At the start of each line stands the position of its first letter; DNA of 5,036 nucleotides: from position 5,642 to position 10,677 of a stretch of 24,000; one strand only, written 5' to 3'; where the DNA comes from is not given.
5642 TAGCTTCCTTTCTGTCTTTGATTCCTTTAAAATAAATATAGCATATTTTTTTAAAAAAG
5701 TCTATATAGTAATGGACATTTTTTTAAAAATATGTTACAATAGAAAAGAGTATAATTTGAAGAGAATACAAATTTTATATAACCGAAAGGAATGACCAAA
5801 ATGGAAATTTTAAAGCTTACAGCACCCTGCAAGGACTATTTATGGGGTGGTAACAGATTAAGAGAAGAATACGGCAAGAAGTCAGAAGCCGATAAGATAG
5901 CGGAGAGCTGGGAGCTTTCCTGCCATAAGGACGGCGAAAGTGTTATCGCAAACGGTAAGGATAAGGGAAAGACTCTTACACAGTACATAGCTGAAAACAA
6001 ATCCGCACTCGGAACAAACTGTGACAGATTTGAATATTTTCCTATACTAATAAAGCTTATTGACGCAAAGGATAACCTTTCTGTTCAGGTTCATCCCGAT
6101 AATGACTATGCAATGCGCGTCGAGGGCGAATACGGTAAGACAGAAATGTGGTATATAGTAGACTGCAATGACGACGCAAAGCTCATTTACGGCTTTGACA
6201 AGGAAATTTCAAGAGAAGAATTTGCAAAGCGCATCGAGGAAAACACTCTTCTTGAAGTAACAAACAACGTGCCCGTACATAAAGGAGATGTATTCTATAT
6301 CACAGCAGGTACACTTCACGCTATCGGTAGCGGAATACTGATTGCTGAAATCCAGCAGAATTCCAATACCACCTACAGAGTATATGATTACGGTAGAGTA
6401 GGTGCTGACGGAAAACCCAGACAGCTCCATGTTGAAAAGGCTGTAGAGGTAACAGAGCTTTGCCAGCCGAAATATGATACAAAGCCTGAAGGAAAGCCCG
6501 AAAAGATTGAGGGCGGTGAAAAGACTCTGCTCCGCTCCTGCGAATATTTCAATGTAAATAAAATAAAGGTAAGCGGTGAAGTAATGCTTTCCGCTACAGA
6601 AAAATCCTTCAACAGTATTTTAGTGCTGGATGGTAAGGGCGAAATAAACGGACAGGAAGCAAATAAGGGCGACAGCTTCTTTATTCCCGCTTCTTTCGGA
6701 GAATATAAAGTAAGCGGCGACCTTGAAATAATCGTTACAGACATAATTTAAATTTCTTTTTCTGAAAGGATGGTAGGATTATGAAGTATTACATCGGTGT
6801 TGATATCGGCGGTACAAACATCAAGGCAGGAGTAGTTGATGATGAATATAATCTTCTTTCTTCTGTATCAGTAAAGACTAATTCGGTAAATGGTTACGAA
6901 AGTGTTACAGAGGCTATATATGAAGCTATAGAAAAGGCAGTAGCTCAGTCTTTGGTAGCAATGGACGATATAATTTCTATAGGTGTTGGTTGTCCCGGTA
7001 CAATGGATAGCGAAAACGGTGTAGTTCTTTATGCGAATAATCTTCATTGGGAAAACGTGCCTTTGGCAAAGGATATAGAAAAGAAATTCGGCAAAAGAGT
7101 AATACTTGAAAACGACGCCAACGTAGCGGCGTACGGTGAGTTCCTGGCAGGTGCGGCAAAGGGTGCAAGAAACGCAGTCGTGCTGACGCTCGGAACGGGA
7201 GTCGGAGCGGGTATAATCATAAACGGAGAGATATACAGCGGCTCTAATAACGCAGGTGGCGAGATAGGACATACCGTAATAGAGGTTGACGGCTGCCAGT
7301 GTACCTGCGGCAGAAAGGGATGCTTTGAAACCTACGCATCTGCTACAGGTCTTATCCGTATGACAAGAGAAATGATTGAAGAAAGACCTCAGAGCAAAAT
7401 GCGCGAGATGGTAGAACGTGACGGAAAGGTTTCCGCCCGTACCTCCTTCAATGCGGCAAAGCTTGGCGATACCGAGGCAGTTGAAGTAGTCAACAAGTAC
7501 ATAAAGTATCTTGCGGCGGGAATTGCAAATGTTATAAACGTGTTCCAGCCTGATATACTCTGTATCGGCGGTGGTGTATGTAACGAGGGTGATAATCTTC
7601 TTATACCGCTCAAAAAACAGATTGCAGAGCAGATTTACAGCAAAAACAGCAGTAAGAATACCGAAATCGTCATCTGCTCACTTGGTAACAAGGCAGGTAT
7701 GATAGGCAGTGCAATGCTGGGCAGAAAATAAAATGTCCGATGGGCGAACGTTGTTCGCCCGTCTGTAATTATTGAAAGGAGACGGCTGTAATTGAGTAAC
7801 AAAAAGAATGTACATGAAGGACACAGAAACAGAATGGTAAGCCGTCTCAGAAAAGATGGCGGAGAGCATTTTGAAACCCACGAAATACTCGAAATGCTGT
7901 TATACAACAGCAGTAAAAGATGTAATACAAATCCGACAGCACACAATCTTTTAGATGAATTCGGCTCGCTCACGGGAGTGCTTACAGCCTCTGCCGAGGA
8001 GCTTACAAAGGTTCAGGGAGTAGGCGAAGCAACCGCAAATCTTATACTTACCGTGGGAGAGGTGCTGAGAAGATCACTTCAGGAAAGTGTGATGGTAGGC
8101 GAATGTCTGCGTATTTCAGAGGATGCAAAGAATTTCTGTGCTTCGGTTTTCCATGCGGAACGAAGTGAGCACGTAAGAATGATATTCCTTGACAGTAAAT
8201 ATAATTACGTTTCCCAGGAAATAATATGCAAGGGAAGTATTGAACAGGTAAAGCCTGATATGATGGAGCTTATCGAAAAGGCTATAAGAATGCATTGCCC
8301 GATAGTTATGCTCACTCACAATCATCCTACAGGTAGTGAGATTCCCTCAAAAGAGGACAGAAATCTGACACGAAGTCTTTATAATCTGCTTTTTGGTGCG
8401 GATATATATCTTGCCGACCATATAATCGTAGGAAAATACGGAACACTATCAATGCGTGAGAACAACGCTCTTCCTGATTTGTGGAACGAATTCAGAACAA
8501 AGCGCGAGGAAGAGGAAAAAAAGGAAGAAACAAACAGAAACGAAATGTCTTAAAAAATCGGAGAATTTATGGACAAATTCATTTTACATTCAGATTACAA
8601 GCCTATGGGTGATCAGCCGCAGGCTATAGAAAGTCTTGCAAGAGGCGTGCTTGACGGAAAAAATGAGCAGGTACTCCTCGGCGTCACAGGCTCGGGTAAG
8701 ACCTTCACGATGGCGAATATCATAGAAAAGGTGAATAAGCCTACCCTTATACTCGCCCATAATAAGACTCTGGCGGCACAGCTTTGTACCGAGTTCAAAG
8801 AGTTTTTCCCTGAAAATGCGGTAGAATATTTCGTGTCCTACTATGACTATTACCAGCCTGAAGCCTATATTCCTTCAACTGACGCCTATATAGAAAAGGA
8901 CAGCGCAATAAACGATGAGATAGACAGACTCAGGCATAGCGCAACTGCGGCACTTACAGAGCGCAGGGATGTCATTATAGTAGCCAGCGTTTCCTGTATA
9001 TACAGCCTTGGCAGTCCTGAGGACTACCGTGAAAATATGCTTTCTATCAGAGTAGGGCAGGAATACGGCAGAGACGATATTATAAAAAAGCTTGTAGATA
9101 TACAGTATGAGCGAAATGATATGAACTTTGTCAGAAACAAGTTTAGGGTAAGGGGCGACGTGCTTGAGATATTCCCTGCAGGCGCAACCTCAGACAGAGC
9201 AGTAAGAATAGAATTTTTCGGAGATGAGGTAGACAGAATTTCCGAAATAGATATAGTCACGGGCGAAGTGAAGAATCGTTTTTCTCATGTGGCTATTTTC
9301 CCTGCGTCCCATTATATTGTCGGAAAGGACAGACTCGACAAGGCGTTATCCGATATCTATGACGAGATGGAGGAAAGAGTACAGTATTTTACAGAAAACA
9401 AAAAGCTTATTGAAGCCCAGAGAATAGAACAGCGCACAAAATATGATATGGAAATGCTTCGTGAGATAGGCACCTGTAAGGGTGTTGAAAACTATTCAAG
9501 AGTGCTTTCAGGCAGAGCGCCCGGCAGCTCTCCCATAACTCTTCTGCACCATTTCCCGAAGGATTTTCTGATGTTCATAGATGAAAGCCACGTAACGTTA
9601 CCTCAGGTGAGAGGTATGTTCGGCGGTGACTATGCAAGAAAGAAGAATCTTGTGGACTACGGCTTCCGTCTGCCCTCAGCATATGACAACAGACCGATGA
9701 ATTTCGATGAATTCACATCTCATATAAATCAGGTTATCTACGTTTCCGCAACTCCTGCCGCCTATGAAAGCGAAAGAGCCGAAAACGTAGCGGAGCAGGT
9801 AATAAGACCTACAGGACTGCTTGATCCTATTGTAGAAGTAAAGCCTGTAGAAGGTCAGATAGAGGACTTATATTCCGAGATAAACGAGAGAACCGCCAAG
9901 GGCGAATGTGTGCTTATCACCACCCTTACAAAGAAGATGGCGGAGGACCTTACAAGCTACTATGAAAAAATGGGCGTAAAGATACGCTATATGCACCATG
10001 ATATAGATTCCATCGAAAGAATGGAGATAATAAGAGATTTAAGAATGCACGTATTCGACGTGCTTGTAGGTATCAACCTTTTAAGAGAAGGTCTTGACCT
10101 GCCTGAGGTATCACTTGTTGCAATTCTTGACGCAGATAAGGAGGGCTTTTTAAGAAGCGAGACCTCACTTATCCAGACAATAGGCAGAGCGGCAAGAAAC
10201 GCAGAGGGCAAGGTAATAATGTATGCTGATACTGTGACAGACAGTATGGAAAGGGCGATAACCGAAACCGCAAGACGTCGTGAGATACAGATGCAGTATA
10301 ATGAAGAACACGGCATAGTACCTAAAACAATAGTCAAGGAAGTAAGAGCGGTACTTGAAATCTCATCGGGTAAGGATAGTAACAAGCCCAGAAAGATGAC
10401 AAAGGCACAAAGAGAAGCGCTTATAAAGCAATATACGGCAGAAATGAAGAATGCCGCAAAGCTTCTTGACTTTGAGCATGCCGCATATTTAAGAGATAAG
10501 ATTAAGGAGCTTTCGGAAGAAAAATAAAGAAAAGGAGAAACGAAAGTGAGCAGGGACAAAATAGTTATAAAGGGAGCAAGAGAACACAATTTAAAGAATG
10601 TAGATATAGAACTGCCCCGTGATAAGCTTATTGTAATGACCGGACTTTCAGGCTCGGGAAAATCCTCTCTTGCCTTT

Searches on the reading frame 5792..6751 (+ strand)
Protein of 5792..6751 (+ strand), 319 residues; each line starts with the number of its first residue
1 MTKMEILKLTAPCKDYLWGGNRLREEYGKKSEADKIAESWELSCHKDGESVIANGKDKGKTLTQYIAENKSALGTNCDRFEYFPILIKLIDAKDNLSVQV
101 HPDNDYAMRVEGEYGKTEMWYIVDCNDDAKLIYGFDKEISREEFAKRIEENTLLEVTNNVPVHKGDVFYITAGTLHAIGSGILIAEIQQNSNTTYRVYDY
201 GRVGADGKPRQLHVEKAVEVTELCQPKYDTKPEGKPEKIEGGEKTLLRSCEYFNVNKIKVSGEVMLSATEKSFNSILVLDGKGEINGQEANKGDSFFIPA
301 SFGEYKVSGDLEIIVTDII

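Call 9: search_protein_families(library=pfam, proteins=[window:5792-6751:+])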
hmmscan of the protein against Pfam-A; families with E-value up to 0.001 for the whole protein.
window:5792-6751:+ (319 aa): 3 families
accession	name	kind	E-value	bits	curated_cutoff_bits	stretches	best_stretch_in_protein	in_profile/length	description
PF21621.3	MPI_cupin_dom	-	3.2e-17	62.7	27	1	244-316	3-77/79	Mannose-6-phosphate isomerase, cupin domain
PF20511.4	PMI_typeI_cat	-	1.8e-15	57.7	22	1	6-107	1-107/143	Phosphomannose isomerase type I, catalytic domain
PF07883.17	Cupin_2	-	0.00045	20.3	27.2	0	159-178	37-56/70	Cupin domain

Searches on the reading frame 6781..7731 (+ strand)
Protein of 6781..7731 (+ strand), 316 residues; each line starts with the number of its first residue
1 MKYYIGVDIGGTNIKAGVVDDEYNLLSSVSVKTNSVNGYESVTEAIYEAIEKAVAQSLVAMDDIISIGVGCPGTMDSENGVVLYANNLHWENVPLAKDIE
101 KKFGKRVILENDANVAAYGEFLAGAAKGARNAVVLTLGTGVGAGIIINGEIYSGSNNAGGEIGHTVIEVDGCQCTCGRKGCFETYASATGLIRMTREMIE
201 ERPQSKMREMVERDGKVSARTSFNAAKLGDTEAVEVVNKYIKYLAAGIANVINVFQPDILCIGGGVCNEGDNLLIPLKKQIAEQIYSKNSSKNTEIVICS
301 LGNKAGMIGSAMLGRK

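Call 9: search_protein_families(library=pfam, proteins=[window:6781-7731:+])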
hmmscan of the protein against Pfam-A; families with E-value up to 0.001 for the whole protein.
window:6781-7731:+ (316 aa): 5 families
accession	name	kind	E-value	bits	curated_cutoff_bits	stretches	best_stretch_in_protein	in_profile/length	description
PF00480.26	ROK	-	2.5e-76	257.5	22.9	1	4-314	1-291/294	ROK family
PF01869.26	BcrAD_BadFG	-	3.5e-07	30.5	31.5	1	5-78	1-76/271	BadF/BadG/BcrA/BcrD ATPase family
PF02685.22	Glucokinase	-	3.1e-05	23.6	22.1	1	8-167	4-161/314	Glucokinase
PF05378.19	Hydant_A_N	-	0.00018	21.8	25.2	1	5-66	2-59/176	Hydantoinase/oxoprolinase N-terminal region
PF00370.27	FGGY_N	-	0.0002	21.5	28.8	1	3-60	1-58/245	FGGY family of carbohydrate kinases, N-terminal domain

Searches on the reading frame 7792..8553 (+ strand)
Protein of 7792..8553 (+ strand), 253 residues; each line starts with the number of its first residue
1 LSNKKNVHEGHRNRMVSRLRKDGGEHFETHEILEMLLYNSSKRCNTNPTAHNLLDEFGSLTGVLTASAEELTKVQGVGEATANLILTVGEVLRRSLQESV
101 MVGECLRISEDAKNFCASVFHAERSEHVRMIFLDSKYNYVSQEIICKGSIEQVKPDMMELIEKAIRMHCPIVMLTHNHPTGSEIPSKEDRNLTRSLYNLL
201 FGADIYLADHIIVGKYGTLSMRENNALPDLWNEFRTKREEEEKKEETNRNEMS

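Call 9: search_protein_families(library=pfam, proteins=[window:7792-8553:+])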
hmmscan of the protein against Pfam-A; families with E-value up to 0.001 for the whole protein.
window:7792-8553:+ (253 aa): 6 families
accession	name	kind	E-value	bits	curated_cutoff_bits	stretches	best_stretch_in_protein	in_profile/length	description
PF04002.20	RadC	-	1.3e-27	96.6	22.1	1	109-224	4-119/121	RadC-like JAB domain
PF20582.4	UPF0758_N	-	1.8e-07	31.5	27.1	1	17-82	12-76/77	UPF0758 N-terminal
PF00633.29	HHH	-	3.6e-07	30.1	24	1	62-86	4-28/30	Helix-hairpin-helix motif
PF12826.13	HHH_2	-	9.1e-06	26.2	27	1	49-86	15-52/64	Helix-hairpin-helix motif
PF14520.12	HHH_5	-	1.3e-05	26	27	1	49-85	14-51/57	Helix-hairpin-helix domain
PF14464.11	Prok-JAB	-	0.00022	21.5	25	1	149-196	46-93/114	Prokaryotic homologs of the JAB domain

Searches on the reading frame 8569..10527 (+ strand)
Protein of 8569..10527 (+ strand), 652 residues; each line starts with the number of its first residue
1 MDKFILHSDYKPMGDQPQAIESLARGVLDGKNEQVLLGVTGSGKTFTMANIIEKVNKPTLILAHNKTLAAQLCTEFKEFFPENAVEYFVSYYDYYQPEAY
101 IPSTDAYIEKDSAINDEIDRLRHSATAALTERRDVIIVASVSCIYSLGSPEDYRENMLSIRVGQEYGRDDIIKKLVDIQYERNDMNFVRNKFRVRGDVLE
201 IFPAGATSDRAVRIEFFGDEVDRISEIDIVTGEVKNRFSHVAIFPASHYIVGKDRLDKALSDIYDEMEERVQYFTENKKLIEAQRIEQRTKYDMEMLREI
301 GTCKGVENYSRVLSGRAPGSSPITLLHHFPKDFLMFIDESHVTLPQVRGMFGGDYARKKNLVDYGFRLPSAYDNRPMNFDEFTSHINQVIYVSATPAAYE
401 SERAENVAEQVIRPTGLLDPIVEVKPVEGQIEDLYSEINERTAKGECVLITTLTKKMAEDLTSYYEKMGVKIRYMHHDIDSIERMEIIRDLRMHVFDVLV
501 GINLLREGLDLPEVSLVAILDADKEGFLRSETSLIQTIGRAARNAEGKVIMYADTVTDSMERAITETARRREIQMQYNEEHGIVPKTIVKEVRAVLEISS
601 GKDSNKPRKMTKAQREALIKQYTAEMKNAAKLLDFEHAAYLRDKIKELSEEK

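Call 9: search_protein_families(library=pfam, proteins=[window:8569-10527:+])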
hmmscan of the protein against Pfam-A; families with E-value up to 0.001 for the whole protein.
window:8569-10527:+ (652 aa): 7 families
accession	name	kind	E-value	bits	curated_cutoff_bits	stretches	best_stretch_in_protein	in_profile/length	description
PF17757.6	UvrB_inter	-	1.8e-34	118.1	22.9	1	158-249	1-91/91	UvrB interaction domain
PF12344.14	UvrB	-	8.2e-24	83.6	27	1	551-593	1-43/43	Ultra-violet resistance protein B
PF00271.37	Helicase_C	-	1.6e-19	70.6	23.5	1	431-544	3-109/110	Helicase conserved C-terminal domain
PF04851.21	ResIII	-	1.2e-12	48.4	22.5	1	12-107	4-103/164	Type III restriction enzyme, res subunit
PF02151.25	UVR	-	1e-07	31.9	21.5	1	617-650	2-35/36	UvrB/uvrC motif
PF00270.35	DEAD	-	3.5e-06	27.3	26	1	16-83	4-72/167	DEAD/DEAH box helicase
PF00225.29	Kinesin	-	0.00068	19.2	29.3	0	19-68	62-110/327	Kinesin motor domain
